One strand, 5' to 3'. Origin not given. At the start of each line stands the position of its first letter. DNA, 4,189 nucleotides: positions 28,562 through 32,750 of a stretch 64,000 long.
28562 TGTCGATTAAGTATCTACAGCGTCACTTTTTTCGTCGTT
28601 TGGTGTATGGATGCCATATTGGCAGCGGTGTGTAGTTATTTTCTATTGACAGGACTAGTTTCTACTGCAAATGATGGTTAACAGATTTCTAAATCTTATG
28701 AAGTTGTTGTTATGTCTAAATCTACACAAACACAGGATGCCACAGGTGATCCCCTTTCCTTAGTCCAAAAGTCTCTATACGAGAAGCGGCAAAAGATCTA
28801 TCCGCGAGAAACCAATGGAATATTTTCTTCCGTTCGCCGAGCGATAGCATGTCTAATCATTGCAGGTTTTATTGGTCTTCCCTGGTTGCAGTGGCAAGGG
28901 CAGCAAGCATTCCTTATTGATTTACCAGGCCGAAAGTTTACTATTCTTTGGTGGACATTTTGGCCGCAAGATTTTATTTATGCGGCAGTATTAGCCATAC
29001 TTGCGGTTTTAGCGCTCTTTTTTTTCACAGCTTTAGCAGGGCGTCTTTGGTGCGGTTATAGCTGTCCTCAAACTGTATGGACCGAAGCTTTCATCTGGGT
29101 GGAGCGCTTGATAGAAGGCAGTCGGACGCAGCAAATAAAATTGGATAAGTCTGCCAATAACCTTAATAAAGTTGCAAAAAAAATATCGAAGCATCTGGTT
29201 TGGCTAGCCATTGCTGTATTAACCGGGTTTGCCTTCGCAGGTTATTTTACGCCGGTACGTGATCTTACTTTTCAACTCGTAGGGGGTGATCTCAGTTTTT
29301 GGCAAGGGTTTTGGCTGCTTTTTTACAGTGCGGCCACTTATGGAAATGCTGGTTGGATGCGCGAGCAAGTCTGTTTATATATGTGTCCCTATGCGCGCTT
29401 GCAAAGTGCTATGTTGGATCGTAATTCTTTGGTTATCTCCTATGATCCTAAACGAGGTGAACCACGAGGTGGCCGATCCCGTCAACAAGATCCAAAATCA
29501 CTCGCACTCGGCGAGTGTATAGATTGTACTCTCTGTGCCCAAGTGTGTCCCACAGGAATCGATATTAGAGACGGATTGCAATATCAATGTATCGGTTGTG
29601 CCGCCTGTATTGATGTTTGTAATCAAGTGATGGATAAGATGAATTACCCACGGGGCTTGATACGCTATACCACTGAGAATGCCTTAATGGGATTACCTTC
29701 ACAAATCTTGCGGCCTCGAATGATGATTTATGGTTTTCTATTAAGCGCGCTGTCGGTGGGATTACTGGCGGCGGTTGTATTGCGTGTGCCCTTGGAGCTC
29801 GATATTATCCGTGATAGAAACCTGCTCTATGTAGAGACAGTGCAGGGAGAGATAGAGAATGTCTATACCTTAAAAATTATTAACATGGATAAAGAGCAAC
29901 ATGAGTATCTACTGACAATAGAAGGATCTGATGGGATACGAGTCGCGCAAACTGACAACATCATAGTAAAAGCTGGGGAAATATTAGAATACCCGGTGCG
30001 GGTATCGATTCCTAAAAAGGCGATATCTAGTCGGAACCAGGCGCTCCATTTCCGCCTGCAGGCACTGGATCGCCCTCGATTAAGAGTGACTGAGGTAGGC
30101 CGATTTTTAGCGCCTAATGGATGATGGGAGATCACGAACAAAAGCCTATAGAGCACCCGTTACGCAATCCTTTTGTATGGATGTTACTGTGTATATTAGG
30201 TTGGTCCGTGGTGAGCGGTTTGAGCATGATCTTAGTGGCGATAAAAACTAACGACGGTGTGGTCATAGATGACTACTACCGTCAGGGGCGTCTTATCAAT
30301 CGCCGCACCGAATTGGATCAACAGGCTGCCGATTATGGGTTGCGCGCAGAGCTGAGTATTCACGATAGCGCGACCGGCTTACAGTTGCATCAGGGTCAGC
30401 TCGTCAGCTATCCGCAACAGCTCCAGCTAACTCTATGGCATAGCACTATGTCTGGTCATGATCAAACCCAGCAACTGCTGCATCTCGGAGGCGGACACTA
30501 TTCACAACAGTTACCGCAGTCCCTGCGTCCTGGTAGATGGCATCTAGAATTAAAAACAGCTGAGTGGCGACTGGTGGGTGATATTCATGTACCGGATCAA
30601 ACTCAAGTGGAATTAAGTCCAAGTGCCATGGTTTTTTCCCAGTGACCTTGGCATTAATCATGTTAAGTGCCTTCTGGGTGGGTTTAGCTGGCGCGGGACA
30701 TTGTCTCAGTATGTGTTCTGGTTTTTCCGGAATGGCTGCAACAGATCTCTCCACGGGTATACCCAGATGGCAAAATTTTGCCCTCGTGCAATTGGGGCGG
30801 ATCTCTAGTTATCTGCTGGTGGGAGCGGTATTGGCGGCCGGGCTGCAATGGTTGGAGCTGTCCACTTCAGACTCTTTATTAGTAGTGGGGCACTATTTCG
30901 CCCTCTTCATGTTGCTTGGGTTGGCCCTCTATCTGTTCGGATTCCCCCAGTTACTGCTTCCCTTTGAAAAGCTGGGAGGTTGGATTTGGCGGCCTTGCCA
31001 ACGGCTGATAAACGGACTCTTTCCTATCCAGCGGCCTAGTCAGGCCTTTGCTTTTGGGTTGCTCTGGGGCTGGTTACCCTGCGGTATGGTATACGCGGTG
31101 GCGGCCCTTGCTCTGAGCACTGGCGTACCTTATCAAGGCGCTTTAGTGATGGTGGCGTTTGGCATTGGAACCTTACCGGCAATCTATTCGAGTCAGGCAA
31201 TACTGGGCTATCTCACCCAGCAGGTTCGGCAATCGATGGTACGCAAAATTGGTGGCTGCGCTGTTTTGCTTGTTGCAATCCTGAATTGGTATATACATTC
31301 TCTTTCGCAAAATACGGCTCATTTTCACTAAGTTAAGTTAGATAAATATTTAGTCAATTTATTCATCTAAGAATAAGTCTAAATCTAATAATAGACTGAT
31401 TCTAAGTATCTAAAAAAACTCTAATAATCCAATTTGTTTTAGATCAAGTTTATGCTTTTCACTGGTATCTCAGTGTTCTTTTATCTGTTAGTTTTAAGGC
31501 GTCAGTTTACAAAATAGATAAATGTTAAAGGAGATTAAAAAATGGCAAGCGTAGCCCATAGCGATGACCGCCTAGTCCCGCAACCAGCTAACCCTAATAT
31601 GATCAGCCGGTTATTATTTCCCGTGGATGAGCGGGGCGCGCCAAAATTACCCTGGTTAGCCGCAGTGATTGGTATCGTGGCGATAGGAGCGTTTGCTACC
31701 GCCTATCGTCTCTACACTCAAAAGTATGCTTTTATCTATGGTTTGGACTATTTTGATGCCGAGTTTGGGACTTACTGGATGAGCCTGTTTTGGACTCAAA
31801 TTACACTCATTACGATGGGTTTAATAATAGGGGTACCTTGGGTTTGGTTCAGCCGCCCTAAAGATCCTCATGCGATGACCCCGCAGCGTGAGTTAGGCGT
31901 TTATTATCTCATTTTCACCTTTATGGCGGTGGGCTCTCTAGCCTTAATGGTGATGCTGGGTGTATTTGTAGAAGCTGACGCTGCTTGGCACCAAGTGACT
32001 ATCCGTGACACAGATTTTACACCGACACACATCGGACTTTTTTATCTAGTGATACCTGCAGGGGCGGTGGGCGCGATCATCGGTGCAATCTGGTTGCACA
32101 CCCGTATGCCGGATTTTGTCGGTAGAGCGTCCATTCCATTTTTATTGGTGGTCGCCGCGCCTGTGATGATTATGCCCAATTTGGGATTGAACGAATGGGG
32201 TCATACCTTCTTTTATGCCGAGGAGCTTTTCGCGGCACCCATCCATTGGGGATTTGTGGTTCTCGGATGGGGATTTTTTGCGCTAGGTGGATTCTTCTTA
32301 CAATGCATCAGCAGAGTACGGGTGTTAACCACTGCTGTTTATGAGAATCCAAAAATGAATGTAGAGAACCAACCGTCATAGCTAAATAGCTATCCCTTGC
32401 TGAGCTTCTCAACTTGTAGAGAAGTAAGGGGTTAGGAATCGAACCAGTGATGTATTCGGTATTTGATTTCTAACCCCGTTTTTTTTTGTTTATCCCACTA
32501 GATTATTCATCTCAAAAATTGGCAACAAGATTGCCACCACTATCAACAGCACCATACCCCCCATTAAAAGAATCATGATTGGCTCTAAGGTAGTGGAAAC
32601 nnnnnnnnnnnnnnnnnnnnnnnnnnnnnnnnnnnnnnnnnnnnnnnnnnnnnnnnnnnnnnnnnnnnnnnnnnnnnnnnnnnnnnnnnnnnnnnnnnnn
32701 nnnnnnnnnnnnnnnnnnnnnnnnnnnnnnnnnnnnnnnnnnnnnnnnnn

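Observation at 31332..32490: Orphan PmoC/AmoC-family gene (copper membrane monooxygenase subunit C) with no A/B partners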

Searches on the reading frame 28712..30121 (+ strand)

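Call 9: search_protein_families(library=pfam, proteins=[window:28712-30121:+], max_evalue=0.001)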
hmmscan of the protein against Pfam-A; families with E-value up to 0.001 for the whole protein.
window:28712-30121:+ (470 aa): 7 families
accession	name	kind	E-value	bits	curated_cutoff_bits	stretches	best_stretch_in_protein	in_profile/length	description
PF13746.11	Fer4_18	-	3.3e-41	140.5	27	1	216-321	1-113/114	4Fe-4S dicluster domain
PF11614.14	FixG_C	-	2.6e-31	108.7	25.6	1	352-468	2-119/119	IG-like fold at C-terminal of FixG, putative oxidoreductase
PF12838.12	Fer4_7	-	5.4e-08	33.6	27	1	220-283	7-52/52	4Fe-4S dicluster domain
PF13183.11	Fer4_8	-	1.1e-07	32.7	27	1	220-283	10-68/68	4Fe-4S dicluster domain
PF13534.11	Fer4_17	-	2.5e-07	31.6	22.2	1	220-284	7-61/61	4Fe-4S dicluster domain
PF12801.12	Fer4_5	-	3.3e-07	30.6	22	1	93-132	3-43/48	4Fe-4S binding domain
PF13187.11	Fer4_9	-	0.00012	22.4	27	0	252-282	34-50/52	4Fe-4S dicluster domain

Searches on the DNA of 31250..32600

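Call 35: search_rna_families(source=window, start=31250, end=32600, threshold=evalue, max_evalue=1)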
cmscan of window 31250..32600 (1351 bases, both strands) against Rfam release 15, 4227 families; matches with E-value up to 1: 2.
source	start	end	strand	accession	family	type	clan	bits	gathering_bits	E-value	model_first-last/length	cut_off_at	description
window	32405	32479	+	RF02227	sX8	Gene; sRNA;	-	19.2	50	0.62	1-82/82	no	Proteobacterial sRNA sX8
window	32121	32185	+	RF02126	GHRLOS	Gene; lncRNA;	-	15.1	48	0.71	1-70/70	no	Ghrelin opposite strand RNA conserved region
